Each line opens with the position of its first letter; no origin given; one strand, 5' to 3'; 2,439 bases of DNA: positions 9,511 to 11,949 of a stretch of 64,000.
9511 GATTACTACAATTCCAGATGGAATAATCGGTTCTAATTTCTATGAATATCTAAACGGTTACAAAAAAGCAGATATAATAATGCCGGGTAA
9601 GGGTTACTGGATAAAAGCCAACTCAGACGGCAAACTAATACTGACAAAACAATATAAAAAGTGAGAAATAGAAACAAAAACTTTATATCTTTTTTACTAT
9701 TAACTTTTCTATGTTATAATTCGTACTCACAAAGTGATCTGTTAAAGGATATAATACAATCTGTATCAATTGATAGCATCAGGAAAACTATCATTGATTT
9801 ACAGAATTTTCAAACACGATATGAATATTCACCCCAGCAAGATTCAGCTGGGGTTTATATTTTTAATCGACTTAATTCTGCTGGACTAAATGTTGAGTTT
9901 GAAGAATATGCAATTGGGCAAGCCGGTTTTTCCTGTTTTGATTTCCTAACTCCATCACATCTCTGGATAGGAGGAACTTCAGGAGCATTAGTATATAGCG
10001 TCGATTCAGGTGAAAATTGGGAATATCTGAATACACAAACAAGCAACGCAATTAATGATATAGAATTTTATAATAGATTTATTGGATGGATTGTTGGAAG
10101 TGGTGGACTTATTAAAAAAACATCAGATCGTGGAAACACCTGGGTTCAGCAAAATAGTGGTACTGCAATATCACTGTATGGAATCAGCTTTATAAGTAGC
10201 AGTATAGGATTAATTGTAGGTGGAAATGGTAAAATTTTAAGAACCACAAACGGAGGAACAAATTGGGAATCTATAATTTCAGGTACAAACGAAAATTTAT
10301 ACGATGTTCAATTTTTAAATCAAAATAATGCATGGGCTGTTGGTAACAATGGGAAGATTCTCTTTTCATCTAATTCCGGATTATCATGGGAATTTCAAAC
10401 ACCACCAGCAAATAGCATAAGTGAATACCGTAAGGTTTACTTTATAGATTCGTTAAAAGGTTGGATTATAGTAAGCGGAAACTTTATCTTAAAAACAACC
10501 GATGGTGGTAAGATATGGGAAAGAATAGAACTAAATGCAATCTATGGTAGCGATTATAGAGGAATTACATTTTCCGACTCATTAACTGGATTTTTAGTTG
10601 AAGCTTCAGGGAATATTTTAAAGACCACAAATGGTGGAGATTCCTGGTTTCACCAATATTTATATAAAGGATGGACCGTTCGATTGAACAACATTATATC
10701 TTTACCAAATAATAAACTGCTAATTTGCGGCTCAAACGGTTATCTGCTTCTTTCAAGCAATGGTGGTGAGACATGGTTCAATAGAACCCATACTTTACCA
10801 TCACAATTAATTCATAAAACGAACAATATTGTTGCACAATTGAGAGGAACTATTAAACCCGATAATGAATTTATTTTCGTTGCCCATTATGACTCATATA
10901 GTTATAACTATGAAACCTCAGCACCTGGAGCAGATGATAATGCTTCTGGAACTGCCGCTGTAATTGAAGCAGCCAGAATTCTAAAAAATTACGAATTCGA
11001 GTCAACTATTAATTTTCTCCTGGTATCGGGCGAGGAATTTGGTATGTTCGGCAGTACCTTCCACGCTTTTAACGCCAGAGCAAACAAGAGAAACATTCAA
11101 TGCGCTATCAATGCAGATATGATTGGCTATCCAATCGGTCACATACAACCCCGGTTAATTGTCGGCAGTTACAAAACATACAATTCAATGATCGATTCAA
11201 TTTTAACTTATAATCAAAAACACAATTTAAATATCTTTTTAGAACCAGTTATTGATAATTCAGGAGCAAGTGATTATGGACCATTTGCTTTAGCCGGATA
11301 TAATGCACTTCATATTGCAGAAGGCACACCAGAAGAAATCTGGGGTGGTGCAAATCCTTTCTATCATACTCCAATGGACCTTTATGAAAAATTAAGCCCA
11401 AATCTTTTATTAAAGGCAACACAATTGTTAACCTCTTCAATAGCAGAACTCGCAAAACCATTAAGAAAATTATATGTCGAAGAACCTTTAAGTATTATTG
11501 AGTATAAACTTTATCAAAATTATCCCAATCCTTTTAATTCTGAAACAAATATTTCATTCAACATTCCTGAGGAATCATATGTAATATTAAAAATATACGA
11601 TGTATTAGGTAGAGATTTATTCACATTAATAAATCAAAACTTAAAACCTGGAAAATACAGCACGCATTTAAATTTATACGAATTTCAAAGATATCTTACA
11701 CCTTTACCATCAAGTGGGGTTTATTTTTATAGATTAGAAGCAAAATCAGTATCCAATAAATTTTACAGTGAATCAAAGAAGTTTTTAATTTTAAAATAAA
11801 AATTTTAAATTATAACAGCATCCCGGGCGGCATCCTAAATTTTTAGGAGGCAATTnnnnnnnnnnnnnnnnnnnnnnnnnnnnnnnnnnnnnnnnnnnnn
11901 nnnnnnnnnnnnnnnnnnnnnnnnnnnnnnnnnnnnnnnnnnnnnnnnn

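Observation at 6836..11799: Tandem paralogous M28 aminopeptidases in which the usual PA-domain position is occupied by a 7-bladed BNR/Ycf48-like beta-propeller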

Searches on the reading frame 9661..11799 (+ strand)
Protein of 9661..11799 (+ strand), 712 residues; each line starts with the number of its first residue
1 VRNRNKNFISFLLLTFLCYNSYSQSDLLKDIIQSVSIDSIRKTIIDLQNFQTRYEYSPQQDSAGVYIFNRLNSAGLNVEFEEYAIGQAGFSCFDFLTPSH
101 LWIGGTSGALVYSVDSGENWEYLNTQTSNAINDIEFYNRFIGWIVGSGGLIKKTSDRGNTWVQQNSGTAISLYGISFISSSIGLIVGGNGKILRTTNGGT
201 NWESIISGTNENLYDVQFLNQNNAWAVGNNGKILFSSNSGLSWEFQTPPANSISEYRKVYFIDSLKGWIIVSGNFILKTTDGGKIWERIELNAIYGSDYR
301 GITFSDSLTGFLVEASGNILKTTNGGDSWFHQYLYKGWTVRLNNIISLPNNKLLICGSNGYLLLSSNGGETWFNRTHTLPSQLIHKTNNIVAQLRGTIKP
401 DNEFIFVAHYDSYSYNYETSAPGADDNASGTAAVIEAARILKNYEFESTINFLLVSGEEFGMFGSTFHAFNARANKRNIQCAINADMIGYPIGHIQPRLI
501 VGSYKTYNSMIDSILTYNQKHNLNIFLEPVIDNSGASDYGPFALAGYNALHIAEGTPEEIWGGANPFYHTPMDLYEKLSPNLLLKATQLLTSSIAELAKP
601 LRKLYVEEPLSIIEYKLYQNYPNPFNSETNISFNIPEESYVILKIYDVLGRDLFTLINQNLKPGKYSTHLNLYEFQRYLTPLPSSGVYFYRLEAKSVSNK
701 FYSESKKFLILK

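Call 3: search_protein_families(library=pfam, proteins=[window:9661-11799:+], max_evalue=0.1)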
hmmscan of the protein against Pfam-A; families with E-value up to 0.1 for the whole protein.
window:9661-11799:+ (712 aa): 8 families
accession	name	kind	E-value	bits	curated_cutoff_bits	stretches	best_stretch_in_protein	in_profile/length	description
PF04389.22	Peptidase_M28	-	3.6e-33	115.4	21.3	1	389-590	1-189/193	Peptidase family M28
PF14870.12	PSII_BNR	-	4e-33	115.4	27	4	201-293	8-101/303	Photosynthesis system II assembly factor YCF48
PF15902.12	Sortilin-Vps10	-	1.4e-08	34.4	33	1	191-290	2-113/446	Sortilin, neurotensin receptor 3,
PF18962.6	Por_Secre_tail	-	1.8e-05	25.4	27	1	621-696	2-66/75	Secretion system C-terminal sorting domain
PF01546.33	Peptidase_M20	-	0.0003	21.2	24.6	1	421-500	30-112/206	Peptidase family M20/M25/M40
PF02012.26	BNR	-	0.01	16.1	27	0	112-121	2-11/12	BNR/Asp-box repeat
PF05450.20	Nicastrin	-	0.015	15.3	25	1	406-471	5-73/218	Nicastrin large lobe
PF05343.19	Peptidase_M42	-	0.023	14.2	23.2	1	426-473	134-181/292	M42 glutamyl aminopeptidase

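Call 4: search_protein_families(library=ncbifam, proteins=[window:9661-11799:+], max_evalue=0.1)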
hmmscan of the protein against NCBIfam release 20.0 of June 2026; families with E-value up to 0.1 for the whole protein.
window:9661-11799:+ (712 aa): 10 families
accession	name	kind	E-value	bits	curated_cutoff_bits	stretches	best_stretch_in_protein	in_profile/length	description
NF010237.0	PRK13684.1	equivalog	3.5e-33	115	326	3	209-329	44-164/334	photosynthesis system II assembly factor Ycf48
NF045728.1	glycosyl_F510_1955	equivalog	1.6e-12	47.2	175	2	276-386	74-184/246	F510_1955 family glycosylhydrolase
NF045908.1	AminopepLapALeg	equivalog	8.2e-11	41.3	600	1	408-598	211-394/396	aminopeptidase LapA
TIGR04183.1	Por_Secre_tail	domain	6e-08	32.6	23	1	621-698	2-66/72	T9SS type A sorting domain-containing protein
NF033707.1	T9SS_sortase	equivalog_domain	6.3e-08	30.7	420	1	615-711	996-1095/1095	type IX secretion system sortase PorU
NF052323.1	T9SSA_dep_M6i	equivalog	2.8e-05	22.2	600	1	612-701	952-1032/1043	T9SS-dependent M6-like inactivated metalloprotease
TIGR01883.1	PepT-like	hypoth_equivalog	3.2e-05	23.1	274.25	1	416-467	91-142/361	peptidase T-like protein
NF007568.0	PRK10199.1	equivalog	4e-05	23.1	298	1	422-486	139-204/346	aminopeptidase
NF038113.1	T9SSA_dep_M36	equivalog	0.0004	18.7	885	1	616-658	791-833/869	T9SS-dependent M36 family metallopeptidase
TIGR01910.1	DapE-ArgE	subfamily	0.085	12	217.6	0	423-465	102-146/373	ArgE/DapE family deacylase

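Call 6: find_homologous_proteins(query=window:9661-11799:+, max_evalue=1e-10)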
Query window:9661-11799:+ (712 aa): 4460 proteins with E <= 1e-10 among 8000 candidates; the best 120 are listed.
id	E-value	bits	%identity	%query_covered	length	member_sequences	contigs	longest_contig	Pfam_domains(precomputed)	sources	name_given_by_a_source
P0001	0.0e+0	1616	100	100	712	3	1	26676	PF04389.23,PF18962.8,PF14870.13,PF15902.13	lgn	-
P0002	4.6e-290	982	62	99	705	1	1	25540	PF04389.23,PF18962.8,PF14870.13,PF15902.13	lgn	-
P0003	3.0e-276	936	60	99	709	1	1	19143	PF04389.23,PF18962.8,PF14870.13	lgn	-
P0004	2.4e-207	709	48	96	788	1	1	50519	PF04389.23,PF14870.13,PF13860.13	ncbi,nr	ncbi:MAG: YCF48-related protein [Bacteroidota bacterium]|nr:YCF48-related protein [Bacteroidota bact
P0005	1.6e-205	703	47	96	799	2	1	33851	PF01546.34,PF04389.23,PF14870.13,PF15902.13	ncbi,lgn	-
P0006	1.8e-203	696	48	96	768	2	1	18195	PF01546.34,PF04389.23,PF14870.13,PF15902.13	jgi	jgi:photosystem II stability/assembly factor-like uncharacterized protein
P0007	1.4e-192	660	46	96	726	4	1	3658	PF01546.34,PF04389.23,PF18962.8,PF14870.13,PF15902.13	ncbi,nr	ncbi:MAG: M28 family peptidase, partial [Bacteroidetes bacterium]|nr:M28 family peptidase [Bacteroid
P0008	2.0e-186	640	47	81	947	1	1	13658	PF04389.23,PF18962.8,PF14870.13,PF15902.13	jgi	jgi:photosystem II stability/assembly factor-like uncharacterized protein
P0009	5.9e-185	635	50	81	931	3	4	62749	PF04389.23,PF14870.13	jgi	jgi:photosystem II stability/assembly factor-like uncharacterized protein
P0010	1.7e-183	630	46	95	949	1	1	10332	PF04389.23,PF14870.13,PF15902.13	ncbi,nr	ncbi:MAG: YCF48-related protein [Bacteroidota bacterium]|nr:YCF48-related protein [Bacteroidota bact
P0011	1.6e-182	627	50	81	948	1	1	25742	PF01546.34,PF04389.23,PF14870.13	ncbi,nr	ncbi:MAG: M20/M25/M40 family metallo-hydrolase [Bacteroidota bacterium]|nr:M20/M25/M40 family metall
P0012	1.6e-181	623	50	81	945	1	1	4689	PF04389.23,PF14870.13,PF17210.10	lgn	-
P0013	1.1e-180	621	50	82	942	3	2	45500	PF01546.34,PF04389.23,PF14870.13,PF17210.10,PF15902.13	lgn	-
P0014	1.5e-180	620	50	81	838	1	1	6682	PF01546.34,PF04389.23,PF14870.13,PF15902.13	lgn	-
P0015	5.1e-180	618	45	94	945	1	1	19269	PF01546.34,PF04389.23,PF14870.13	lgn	-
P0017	3.3e-179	616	45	91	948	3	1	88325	PF01546.34,PF04389.23,PF14870.13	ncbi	-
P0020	2.3e-178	613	49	81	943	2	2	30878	PF04389.23,PF14870.13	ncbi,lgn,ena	-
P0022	1.1e-175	604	42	99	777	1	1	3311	PF04389.23,PF18962.8,PF14870.13,PF02012.27,PF15902.13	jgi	jgi:photosystem II stability/assembly factor-like uncharacterized protein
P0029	1.9e-169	583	43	99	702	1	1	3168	PF04389.23,PF18962.8,PF14870.13,PF15902.13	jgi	jgi:photosystem II stability/assembly factor-like uncharacterized protein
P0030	1.3e-163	564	41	96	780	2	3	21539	PF04389.23,PF18962.8,PF14870.13,PF02012.27,PF15902.13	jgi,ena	-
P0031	3.4e-162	559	41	99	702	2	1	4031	PF04389.23,PF18962.8,PF14870.13,PF15902.13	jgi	jgi:photosystem II stability/assembly factor-like uncharacterized protein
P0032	3.0e-161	556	40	97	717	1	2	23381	PF01546.34,PF04389.23,PF18962.8,PF14870.13,PF15902.13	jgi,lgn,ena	-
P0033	7.7e-160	552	41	99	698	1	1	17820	PF04389.23,PF18962.8,PF14870.13,PF15902.13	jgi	jgi:photosystem II stability/assembly factor-like uncharacterized protein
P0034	3.1e-159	550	40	96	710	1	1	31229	PF04389.23,PF18962.8,PF14870.13,PF15902.13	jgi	jgi:photosystem II stability/assembly factor-like uncharacterized protein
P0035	1.4e-158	547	40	99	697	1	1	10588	PF04389.23,PF18962.8,PF25852.1,PF14870.13,PF02012.27,PF15902.13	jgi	jgi:photosystem II stability/assembly factor-like uncharacterized protein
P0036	9.3e-154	532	39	99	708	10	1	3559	PF04389.23,PF18962.8,PF25852.1,PF14870.13,PF15902.13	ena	-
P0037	1.2e-153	531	42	83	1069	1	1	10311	PF22073.3,PF15780.12,PF04389.23,PF18962.8,PF14870.13,PF12371.15,PF02012.27,PF22544.3,PF15902.13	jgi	jgi:photosystem II stability/assembly factor-like uncharacterized protein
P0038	8.1e-152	525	40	96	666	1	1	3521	PF01546.34,PF04389.23,PF18962.8,PF14870.13,PF02012.27,PF15902.13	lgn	-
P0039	3.5e-149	516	39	98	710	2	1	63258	PF04389.23,PF18962.8,PF25852.1,PF14870.13,PF15902.13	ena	-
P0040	2.3e-145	504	38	100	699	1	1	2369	PF04389.23,PF18962.8,PF14870.13,PF15902.13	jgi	jgi:photosystem II stability/assembly factor-like uncharacterized protein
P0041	1.8e-144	501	37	97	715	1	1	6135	PF01546.34,PF04389.23,PF18962.8,PF14870.13,PF15902.13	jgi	jgi:photosystem II stability/assembly factor-like uncharacterized protein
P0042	4.4e-144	500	38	94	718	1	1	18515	PF04389.23,PF18962.8,PF14870.13,PF02012.27,PF15902.13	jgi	jgi:photosystem II stability/assembly factor-like uncharacterized protein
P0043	6.5e-144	499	39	97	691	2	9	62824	PF04389.23,PF18962.8,PF25852.1,PF14870.13,PF15902.13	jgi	jgi:photosystem II stability/assembly factor-like uncharacterized protein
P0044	1.5e-143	498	39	96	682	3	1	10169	PF01546.34,PF04389.23,PF18962.8,PF14870.13,PF02012.27,PF15902.13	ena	-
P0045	4.3e-141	490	40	94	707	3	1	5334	PF04389.23,PF18962.8,PF14870.13,PF02012.27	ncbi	-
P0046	1.7e-135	471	37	96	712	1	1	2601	PF01546.34,PF04389.23,PF18962.8,PF14870.13,PF02012.27,PF15902.13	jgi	jgi:photosystem II stability/assembly factor-like uncharacterized protein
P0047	2.9e-133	464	37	96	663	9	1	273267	PF04389.23,PF18962.8,PF14870.13,PF02012.27,PF15902.13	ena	-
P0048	2.7e-129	451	37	96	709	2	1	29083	PF01546.34,PF04389.23,PF18962.8,PF14870.13,PF02012.27,PF15902.13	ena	-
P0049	3.5e-129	450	34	100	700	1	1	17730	PF04389.23,PF18962.8,PF14870.13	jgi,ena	-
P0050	7.6e-129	449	35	96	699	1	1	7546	PF04389.23,PF18962.8,PF14870.13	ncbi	-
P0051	1.3e-118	415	38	32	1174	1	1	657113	PF18962.8,PF14870.13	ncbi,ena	-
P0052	8.1e-118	413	36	99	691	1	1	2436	PF04389.23,PF18962.8,PF14870.13,PF15902.13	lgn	-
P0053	8.8e-114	399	44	64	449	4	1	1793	PF04389.23,PF18962.8,PF14870.13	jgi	jgi:hypothetical protein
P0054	7.4e-111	390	35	38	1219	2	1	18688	PF18962.8,PF14870.13,PF16656.12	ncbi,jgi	jgi:photosystem II stability/assembly factor-like uncharacterized protein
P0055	8.8e-111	390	35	41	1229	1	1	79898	PF18962.8,PF14870.13,PF15902.13,PF16656.12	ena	-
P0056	1.3e-110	389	38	38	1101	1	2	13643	PF22073.3,PF15780.12,PF18962.8,PF14870.13,PF02012.27,PF22544.3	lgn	-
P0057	7.2e-108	380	30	41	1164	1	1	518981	PF18962.8,PF14870.13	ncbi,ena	-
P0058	2.7e-106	375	38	35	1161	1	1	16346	PF18962.8,PF14870.13,PF01483.28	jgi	-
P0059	1.7e-105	372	32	39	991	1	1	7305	PF18962.8,PF25788.3,PF14870.13,PF13860.13,PF00041.28,PF16656.12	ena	-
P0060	3.5e-105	371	33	43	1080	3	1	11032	PF00404.25,PF18962.8,PF14870.13,PF13860.13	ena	-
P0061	3.6e-104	368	33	32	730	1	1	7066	PF18962.8,PF14870.13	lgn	-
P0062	5.6e-103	364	34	38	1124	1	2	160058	PF00404.25,PF00963.25,PF18962.8,PF14870.13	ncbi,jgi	-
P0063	5.3e-101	357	35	37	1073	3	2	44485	PF01839.30,PF16743.11,PF15907.12,PF13517.13,PF18962.8,PF14870.13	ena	-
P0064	1.1e-100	356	30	40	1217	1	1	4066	PF00801.27,PF18962.8,PF14870.13,PF18911.7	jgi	jgi:photosystem II stability/assembly factor-like uncharacterized protein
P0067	6.4e-99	350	39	69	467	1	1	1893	PF01546.34,PF04389.23,PF18962.8,PF25852.1,PF14870.13,PF15902.13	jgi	jgi:hypothetical protein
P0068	4.3e-97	344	29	42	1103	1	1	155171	PF18962.8,PF14870.13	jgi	jgi:photosystem II stability/assembly factor-like uncharacterized protein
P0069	7.6e-97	343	35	95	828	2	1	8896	PF04389.23,PF18962.8,PF14870.13,PF15902.13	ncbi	ncbi:MAG: YCF48-related protein [bacterium]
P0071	1.8e-95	339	33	96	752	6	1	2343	PF01546.34,PF04389.23,PF18962.8,PF14870.13,PF13860.13,PF02012.27,PF15902.13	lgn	-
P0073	2.2e-95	339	28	42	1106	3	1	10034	PF18962.8,PF14870.13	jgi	jgi:photosystem II stability/assembly factor-like uncharacterized protein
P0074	4.6e-95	338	33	33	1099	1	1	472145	PF18962.8,PF14870.13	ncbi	-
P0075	2.7e-94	335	31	90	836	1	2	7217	PF04389.23,PF18962.8,PF14870.13,PF13860.13,PF02012.27,PF15902.13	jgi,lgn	jgi:photosystem II stability/assembly factor-like uncharacterized protein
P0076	9.6e-94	333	28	88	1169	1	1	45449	PF18962.8,PF14870.13,PF01483.28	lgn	-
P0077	1.2e-93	333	36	73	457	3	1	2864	PF01546.34,PF04389.23,PF18962.8,PF25852.1,PF14870.13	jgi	jgi:hypothetical protein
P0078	1.4e-93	333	34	77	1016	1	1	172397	PF01546.34,PF04389.23,PF18962.8,PF14870.13,PF13860.13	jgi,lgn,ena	-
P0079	1.6e-93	332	30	40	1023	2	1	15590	PF18962.8,PF18998.7,PF14870.13,PF13860.13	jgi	jgi:photosystem II stability/assembly factor-like uncharacterized protein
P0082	1.3e-92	329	34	81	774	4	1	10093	PF04389.23,PF25852.1,PF14870.13,PF02012.27,PF15902.13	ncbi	-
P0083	3.3e-92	328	35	39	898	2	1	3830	PF18962.8,PF14870.13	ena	-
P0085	5.0e-91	324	38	37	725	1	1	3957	PF18962.8,PF14870.13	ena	-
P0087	5.8e-91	324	32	39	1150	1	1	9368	PF15780.12,PF07610.18,PF18962.8,PF14870.13,PF22544.3,PF15902.13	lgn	-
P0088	1.3e-90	323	34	95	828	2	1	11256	PF04389.23,PF18962.8,PF14870.13,PF15902.13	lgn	-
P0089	1.5e-90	323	25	87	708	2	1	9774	PF18962.8,PF14870.13,PF15902.13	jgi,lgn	-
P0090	1.5e-90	323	34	94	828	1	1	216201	PF04389.23,PF18962.8,PF14870.13,PF15902.13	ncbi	-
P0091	7.3e-90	320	32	40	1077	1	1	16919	PF18962.8,PF14870.13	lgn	-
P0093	2.1e-89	319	33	97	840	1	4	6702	PF01546.34,PF04389.23,PF18962.8,PF14870.13,PF13860.13,PF15902.13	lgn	-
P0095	7.9e-89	317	32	96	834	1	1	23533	PF01546.34,PF04389.23,PF18962.8,PF14870.13,PF15902.13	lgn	-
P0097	2.0e-88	316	33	77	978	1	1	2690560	PF01546.34,PF04389.23,PF14870.13,PF13860.13,PF15902.13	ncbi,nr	ncbi:MAG: M20/M25/M40 family metallo-hydrolase [Candidatus Eiseniibacteriota bacterium]|nr:MAG: M20/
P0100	4.3e-88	315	36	38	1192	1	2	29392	PF18962.8,PF14870.13,PF24595.2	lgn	-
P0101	5.5e-88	314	38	33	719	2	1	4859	PF18962.8,PF14870.13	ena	-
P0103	1.0e-87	313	38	36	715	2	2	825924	PF18962.8,PF14870.13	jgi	jgi:photosystem II stability/assembly factor-like uncharacterized protein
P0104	1.1e-87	313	32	96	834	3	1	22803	PF01546.34,PF04389.23,PF18962.8,PF14870.13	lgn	-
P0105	1.2e-87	313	28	59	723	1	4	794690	PF18962.8,PF14870.13,PF15902.13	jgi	jgi:photosystem II stability/assembly factor-like uncharacterized protein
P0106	1.8e-87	312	40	34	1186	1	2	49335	PF18962.8,PF14870.13,PF24595.2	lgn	-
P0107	2.0e-87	312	32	97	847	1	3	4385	PF04389.23,PF18962.8,PF14870.13,PF13860.13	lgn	-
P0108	2.7e-87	312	32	38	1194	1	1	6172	PF18962.8,PF14870.13,PF24595.2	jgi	-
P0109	3.2e-87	312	37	31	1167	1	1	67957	PF18962.8,PF25852.1,PF14870.13,PF22544.3,PF15902.13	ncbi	ncbi:MAG: YCF48-related protein [Bacteroidota bacterium]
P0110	4.9e-87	311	32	44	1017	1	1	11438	PF19408.6,PF13895.13,PF00801.27,PF18962.8,PF14870.13,PF07354.19,PF19081.7,PF02012.27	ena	-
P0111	6.1e-87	311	32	40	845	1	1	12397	PF13585.13,PF18962.8,PF14870.13,PF13860.13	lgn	-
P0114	2.5e-86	309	33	89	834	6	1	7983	PF01546.34,PF04389.23,PF18962.8,PF14870.13,PF13860.13,PF15902.13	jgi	jgi:photosystem II stability/assembly factor-like uncharacterized protein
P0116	4.9e-86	308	36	38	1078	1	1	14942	PF18962.8,PF14870.13,PF02012.27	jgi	jgi:photosystem II stability/assembly factor-like uncharacterized protein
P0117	5.5e-86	308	37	37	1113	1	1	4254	PF00801.27,PF13573.13,PF18962.8,PF14870.13,PF18911.7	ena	-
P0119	7.5e-86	307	33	92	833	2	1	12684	PF04389.23,PF18962.8,PF14870.13,PF13860.13,PF02012.27,PF15902.13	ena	-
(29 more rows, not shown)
